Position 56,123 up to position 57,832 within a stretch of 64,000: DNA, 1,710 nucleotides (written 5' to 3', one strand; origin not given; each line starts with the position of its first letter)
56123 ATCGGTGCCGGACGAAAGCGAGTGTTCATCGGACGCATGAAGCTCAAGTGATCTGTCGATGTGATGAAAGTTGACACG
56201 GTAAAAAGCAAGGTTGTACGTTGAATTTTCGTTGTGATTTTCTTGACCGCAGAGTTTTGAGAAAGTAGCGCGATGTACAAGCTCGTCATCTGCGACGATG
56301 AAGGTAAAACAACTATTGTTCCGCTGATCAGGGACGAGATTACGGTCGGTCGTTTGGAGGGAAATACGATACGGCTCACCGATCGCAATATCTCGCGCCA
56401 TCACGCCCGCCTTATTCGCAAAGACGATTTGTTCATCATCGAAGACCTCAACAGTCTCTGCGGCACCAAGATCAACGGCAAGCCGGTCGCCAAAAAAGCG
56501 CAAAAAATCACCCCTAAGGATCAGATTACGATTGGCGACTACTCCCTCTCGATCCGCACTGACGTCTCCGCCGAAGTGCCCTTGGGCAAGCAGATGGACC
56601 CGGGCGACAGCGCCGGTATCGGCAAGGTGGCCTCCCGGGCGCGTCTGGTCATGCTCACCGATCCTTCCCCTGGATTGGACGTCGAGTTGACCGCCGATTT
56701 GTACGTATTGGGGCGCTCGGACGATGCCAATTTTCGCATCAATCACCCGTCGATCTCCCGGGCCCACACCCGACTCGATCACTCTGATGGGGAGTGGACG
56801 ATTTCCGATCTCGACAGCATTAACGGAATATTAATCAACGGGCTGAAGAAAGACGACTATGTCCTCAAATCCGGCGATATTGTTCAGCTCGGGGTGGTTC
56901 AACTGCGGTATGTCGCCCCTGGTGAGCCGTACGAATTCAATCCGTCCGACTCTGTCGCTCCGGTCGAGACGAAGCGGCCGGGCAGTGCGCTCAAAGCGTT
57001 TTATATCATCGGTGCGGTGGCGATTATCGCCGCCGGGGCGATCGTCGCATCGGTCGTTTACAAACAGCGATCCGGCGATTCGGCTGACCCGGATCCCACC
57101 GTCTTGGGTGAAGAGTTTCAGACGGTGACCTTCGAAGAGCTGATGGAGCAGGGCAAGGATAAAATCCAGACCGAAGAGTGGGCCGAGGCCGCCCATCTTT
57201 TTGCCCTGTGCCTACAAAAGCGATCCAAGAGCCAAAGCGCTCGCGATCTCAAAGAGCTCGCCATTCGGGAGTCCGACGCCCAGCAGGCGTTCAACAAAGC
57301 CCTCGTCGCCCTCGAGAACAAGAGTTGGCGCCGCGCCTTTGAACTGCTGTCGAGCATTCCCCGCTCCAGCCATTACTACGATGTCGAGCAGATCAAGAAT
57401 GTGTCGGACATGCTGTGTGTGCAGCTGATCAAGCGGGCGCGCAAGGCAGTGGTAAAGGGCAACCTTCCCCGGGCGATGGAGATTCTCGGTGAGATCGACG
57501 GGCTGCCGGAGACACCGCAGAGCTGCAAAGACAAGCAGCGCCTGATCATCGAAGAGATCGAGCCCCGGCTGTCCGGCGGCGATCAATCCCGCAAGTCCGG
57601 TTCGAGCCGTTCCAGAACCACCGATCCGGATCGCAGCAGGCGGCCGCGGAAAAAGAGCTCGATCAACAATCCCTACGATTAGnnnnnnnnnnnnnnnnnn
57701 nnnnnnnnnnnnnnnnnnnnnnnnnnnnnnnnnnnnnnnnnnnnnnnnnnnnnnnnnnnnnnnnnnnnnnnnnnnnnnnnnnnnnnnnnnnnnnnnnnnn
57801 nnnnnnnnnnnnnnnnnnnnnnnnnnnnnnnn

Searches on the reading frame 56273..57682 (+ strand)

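Call 8: search_protein_families(library=pfam, proteins=[window:56273-57682:+], max_evalue=0.01)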
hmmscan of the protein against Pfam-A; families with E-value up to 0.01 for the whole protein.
window:56273-57682:+ (469 aa): 2 families
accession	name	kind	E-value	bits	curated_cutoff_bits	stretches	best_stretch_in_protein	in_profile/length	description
PF00498.31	FHA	-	1.3e-31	109.2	20.7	2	144-207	1-67/67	FHA domain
PF16697.10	Yop-YscD_cpl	-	7.9e-26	90.6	33.2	2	14-94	10-90/94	Inner membrane component of T3SS, cytoplasmic domain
